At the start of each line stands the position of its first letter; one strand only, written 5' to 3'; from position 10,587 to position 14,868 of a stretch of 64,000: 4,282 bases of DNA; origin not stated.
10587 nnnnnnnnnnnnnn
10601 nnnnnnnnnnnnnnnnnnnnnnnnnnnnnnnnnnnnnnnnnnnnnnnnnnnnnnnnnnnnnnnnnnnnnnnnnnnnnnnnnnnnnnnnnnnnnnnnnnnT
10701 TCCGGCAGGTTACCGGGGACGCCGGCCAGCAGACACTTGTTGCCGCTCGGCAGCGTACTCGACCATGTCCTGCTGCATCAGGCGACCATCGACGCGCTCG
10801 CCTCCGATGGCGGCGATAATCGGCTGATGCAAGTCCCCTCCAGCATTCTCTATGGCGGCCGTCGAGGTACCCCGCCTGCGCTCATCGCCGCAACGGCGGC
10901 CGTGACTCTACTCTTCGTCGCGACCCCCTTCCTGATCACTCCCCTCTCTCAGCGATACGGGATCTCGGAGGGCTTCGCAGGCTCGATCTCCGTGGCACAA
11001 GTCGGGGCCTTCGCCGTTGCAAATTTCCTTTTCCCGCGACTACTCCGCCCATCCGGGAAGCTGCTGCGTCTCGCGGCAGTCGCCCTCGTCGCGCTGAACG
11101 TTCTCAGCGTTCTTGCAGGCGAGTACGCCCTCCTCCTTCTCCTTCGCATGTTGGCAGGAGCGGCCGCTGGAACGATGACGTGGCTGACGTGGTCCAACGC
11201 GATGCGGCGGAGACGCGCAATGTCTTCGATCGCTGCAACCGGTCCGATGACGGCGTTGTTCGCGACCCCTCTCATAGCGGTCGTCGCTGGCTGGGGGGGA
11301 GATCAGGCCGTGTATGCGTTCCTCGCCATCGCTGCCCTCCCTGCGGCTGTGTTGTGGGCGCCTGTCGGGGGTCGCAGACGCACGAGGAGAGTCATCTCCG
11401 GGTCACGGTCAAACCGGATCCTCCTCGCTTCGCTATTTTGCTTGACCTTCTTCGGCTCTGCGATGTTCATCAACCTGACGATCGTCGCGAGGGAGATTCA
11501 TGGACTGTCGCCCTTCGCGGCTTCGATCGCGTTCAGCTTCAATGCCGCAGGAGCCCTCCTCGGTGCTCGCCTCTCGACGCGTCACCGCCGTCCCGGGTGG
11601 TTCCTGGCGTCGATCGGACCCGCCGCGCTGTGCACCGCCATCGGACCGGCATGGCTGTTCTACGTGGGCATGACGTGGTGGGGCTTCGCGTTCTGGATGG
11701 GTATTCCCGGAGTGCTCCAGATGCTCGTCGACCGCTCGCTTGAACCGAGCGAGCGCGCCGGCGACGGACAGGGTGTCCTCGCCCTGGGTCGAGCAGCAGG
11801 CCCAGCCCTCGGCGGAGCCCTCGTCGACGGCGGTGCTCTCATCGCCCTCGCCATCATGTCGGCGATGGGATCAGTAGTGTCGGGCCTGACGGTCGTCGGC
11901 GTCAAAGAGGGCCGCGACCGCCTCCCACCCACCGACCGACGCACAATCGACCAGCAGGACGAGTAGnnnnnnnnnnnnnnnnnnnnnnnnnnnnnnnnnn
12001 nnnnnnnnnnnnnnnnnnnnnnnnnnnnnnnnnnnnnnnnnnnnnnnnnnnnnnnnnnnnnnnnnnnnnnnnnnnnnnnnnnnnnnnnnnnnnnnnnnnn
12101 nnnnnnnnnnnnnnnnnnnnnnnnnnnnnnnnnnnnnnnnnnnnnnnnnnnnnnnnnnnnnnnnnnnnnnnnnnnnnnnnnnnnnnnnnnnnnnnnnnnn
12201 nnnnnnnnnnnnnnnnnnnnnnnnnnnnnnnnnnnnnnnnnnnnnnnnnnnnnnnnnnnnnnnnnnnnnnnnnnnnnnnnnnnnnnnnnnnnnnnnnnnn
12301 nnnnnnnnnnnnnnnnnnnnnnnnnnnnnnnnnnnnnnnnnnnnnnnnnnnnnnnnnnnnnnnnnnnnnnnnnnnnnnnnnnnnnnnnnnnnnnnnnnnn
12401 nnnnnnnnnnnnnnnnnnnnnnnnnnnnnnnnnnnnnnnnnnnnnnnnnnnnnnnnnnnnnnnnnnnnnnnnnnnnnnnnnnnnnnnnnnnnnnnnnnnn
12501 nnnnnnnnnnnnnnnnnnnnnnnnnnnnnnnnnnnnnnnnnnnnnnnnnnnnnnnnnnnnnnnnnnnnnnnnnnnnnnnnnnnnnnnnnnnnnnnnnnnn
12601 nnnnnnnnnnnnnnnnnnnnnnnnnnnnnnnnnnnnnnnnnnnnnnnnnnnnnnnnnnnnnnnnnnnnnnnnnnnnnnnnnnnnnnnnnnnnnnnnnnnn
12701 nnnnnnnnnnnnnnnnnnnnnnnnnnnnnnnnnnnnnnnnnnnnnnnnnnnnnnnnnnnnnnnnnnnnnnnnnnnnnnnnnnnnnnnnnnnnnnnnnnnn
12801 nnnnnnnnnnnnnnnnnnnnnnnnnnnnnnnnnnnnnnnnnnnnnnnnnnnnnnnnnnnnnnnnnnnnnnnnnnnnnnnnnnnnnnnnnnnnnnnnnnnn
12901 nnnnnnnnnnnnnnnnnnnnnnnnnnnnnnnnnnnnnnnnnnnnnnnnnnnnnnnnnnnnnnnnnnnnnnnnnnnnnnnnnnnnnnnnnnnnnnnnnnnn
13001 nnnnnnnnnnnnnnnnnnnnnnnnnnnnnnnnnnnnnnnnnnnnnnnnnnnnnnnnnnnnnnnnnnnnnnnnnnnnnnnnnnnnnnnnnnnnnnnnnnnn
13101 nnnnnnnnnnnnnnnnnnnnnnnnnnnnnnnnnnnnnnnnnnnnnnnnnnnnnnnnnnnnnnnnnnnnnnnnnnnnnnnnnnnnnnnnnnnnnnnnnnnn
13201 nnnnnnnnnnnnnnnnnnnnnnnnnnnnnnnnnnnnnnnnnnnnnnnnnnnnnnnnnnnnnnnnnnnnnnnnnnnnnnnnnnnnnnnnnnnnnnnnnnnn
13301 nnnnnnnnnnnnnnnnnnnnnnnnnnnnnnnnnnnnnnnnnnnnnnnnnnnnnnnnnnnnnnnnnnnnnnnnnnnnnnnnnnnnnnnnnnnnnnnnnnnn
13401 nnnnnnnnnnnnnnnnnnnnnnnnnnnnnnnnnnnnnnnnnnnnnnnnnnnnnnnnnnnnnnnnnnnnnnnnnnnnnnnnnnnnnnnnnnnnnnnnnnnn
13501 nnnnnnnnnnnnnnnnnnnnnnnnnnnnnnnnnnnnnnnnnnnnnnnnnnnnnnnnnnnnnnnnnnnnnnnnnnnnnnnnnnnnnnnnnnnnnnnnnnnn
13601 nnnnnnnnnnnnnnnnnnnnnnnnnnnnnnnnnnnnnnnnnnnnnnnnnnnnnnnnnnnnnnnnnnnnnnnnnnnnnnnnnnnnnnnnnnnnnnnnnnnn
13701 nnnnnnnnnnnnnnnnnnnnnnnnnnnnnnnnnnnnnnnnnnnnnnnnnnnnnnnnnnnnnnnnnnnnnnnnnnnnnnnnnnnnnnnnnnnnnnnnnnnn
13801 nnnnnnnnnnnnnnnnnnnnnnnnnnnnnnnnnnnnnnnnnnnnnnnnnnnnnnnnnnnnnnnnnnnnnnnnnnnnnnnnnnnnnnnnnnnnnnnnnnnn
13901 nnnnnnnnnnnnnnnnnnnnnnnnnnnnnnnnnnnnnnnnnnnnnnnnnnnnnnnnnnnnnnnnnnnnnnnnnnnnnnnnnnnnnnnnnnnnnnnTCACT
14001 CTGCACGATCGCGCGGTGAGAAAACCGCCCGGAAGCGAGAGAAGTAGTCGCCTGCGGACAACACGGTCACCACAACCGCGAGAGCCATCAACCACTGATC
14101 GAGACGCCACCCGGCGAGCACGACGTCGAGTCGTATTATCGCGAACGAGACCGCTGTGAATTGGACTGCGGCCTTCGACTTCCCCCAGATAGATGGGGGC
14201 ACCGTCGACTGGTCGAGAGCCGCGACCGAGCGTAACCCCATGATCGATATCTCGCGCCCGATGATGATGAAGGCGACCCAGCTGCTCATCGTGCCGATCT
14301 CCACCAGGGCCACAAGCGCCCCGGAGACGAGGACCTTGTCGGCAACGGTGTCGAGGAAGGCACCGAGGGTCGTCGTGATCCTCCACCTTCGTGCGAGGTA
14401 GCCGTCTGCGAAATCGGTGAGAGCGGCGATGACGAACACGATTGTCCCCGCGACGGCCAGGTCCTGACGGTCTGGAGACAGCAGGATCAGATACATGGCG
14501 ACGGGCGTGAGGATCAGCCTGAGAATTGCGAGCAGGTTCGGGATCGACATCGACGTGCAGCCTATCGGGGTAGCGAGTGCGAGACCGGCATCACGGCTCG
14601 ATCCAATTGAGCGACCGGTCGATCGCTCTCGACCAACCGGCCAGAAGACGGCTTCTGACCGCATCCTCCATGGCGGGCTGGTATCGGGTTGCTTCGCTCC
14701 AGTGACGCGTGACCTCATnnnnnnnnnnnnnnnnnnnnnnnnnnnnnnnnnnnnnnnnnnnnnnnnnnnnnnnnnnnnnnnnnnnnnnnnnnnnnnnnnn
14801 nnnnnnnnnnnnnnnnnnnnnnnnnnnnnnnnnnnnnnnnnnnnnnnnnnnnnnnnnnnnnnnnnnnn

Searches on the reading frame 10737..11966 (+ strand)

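Call 20: search_protein_families(library=pfam, max_evalue=0.00001, proteins=[window:10737-11966:+])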
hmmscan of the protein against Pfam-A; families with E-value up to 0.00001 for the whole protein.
window:10737-11966:+ (409 aa): 1 family
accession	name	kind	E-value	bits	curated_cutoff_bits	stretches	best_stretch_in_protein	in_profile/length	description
PF07690.21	MFS_1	-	6.7e-16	58.6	33.4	1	50-359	3-346/347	Major Facilitator Superfamily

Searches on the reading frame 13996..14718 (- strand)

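Call 5: search_protein_families(library=pfam, proteins=[window:13996-14718:-])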
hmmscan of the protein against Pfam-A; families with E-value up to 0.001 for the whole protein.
window:13996-14718:- (240 aa): 1 family
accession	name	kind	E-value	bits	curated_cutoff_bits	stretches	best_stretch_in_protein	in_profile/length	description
PF01066.26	CDP-OH_P_transf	-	1.2e-34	120.3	22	1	57-219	1-151/152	CDP-alcohol phosphatidyltransferase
